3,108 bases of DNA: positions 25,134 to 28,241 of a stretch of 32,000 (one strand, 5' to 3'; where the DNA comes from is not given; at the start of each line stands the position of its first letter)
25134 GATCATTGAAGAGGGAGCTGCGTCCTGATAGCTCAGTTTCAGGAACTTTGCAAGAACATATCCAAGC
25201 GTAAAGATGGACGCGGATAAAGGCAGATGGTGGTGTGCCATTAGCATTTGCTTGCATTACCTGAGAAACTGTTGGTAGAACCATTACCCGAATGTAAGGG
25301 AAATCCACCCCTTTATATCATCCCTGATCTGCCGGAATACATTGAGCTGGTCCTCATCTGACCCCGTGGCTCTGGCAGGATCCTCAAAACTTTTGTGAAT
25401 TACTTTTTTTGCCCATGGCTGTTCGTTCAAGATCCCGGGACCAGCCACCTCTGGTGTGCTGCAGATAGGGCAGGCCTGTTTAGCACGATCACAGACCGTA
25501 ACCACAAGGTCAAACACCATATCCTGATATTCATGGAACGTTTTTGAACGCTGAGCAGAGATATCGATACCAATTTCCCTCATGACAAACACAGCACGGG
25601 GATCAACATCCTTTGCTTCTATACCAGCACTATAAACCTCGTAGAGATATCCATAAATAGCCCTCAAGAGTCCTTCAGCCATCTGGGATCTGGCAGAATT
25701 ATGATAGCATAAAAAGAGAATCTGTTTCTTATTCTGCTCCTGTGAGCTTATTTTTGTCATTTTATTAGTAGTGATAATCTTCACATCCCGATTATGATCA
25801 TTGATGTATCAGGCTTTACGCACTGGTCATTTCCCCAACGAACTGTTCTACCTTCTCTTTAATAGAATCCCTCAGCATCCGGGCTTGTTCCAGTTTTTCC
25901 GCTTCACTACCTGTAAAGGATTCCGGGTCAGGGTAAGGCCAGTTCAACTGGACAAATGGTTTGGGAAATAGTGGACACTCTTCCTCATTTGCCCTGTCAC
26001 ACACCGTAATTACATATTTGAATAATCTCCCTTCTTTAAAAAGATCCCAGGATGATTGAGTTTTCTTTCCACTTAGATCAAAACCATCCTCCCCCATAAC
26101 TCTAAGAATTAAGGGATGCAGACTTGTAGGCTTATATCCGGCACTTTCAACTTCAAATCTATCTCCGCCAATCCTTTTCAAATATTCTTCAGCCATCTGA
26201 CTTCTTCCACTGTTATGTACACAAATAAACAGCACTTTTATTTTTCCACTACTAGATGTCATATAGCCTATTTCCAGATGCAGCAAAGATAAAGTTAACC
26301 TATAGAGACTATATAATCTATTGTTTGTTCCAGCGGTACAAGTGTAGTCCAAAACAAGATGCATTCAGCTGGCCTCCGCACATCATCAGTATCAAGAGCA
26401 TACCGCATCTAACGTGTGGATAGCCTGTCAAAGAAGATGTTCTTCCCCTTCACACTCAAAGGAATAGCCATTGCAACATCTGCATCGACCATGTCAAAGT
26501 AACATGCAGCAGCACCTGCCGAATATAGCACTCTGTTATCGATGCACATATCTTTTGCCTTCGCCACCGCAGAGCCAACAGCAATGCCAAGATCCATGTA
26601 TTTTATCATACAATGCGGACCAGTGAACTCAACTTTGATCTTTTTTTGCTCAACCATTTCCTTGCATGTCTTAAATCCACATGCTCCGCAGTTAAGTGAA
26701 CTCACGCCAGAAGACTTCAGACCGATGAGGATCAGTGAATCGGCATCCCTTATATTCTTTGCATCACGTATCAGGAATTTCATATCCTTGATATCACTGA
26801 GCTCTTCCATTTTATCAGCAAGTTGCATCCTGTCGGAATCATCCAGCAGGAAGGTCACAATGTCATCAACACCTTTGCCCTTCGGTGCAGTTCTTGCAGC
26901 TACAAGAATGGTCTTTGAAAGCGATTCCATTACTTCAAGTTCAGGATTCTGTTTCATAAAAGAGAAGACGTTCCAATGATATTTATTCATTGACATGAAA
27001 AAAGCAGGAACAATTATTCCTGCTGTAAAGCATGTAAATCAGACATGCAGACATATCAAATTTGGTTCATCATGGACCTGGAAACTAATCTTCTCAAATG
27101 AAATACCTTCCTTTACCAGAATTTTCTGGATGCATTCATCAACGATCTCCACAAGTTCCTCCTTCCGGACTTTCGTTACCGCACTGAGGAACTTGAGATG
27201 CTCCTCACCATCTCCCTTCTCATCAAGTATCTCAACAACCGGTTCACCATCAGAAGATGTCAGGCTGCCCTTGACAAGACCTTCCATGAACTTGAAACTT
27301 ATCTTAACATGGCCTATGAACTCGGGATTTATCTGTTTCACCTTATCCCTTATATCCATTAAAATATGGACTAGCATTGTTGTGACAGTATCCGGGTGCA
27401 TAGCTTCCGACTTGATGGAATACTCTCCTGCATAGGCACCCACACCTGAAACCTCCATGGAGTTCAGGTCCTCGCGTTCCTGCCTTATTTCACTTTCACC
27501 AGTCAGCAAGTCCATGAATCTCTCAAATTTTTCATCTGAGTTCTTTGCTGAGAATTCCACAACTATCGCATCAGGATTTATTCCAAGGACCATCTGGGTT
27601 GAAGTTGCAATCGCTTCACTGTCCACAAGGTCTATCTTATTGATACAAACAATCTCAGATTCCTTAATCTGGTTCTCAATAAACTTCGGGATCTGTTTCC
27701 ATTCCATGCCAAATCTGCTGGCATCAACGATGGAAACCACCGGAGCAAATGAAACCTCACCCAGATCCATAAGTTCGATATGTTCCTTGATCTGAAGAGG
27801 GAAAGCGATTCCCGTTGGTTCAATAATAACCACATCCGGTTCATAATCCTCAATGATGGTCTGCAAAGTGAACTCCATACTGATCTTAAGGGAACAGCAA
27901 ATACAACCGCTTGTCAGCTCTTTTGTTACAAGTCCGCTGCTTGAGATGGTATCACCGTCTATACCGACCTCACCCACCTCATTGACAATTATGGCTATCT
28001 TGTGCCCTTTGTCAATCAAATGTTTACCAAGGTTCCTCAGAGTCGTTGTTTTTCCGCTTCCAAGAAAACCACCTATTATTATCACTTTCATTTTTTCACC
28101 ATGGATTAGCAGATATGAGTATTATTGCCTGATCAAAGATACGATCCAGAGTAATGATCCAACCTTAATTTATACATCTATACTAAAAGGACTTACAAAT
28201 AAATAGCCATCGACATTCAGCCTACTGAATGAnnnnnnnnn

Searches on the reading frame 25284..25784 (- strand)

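Call 27: search_protein_families(library=pfam, proteins=[window:25284-25784:-], max_evalue=0.01)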
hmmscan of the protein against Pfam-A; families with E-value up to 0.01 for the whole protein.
window:25284-25784:- (166 aa): 1 family
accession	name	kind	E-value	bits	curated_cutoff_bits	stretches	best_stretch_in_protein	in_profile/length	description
PF01451.26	LMWPc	-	2.6e-18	67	23.2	1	22-160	1-143/144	Low molecular weight phosphotyrosine protein phosphatase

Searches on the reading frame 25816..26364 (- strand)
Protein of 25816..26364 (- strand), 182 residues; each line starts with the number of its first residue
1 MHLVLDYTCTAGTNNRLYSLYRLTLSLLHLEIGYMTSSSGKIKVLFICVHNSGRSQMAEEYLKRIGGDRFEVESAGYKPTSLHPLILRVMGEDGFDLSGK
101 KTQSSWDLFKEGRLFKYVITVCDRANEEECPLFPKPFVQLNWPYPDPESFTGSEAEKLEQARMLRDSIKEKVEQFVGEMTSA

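Call 27: search_protein_families(library=pfam, proteins=[window:25816-26364:-], max_evalue=0.01)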
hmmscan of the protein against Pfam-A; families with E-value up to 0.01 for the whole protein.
window:25816-26364:- (182 aa): 1 family
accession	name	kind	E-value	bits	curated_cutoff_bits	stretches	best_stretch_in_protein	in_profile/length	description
PF01451.26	LMWPc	-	1.4e-12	48.5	23.2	1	44-175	1-143/144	Low molecular weight phosphotyrosine protein phosphatase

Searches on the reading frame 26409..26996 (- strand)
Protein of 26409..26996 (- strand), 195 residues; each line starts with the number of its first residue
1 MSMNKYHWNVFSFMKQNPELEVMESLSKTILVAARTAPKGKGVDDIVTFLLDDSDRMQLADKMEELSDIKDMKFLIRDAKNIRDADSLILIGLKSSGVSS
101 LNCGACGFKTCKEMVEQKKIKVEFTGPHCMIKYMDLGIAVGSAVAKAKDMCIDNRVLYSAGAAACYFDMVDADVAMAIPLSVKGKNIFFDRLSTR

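Call 27: search_protein_families(library=pfam, proteins=[window:26409-26996:-], max_evalue=0.01)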
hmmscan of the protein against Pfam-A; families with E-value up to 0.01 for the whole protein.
window:26409-26996:- (195 aa): 2 families
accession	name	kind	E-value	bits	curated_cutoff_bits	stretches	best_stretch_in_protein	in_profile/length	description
PF09918.14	DUF2148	-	1.4e-31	108.8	25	1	125-191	1-68/68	Uncharacterized protein containing a ferredoxin domain (DUF2148)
PF04060.18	FeS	-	5.2e-05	23.3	23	1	101-116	4-19/33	Putative Fe-S cluster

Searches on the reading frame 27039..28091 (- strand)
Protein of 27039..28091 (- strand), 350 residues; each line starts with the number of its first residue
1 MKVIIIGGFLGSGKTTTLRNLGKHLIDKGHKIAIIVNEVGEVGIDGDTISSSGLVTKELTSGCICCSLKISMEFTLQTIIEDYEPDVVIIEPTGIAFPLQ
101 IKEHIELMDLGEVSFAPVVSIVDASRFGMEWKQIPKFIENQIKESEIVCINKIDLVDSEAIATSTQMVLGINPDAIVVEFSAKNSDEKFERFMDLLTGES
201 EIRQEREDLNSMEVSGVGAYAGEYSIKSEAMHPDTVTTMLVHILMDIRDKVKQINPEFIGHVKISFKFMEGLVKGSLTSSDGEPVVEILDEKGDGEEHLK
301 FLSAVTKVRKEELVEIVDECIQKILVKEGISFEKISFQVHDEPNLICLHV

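Call 27: search_protein_families(library=pfam, proteins=[window:27039-28091:-], max_evalue=0.01)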
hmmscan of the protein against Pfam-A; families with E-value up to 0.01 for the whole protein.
window:27039-28091:- (350 aa): 5 families
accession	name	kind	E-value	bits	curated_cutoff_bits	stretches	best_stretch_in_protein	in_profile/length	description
PF02492.25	cobW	-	4.8e-41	140.7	20.7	1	3-178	2-179/180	CobW/HypB/UreG, nucleotide-binding domain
PF03308.22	MeaB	-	0.0011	18.5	23.1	1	3-36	35-68/273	Methylmalonyl Co-A mutase-associated GTPase MeaB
PF00009.33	GTP_EFTU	-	0.0021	18.1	26.5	0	141-322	121-187/188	Elongation factor Tu GTP binding domain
PF00448.28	SRP54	-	0.0045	17.1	22.7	1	2-35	2-35/196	SRP54-type protein, GTPase domain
PF25199.1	nSTAND_NTPase5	-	0.0083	16.4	34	0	2-34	42-75/145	Novel STAND NTPase 5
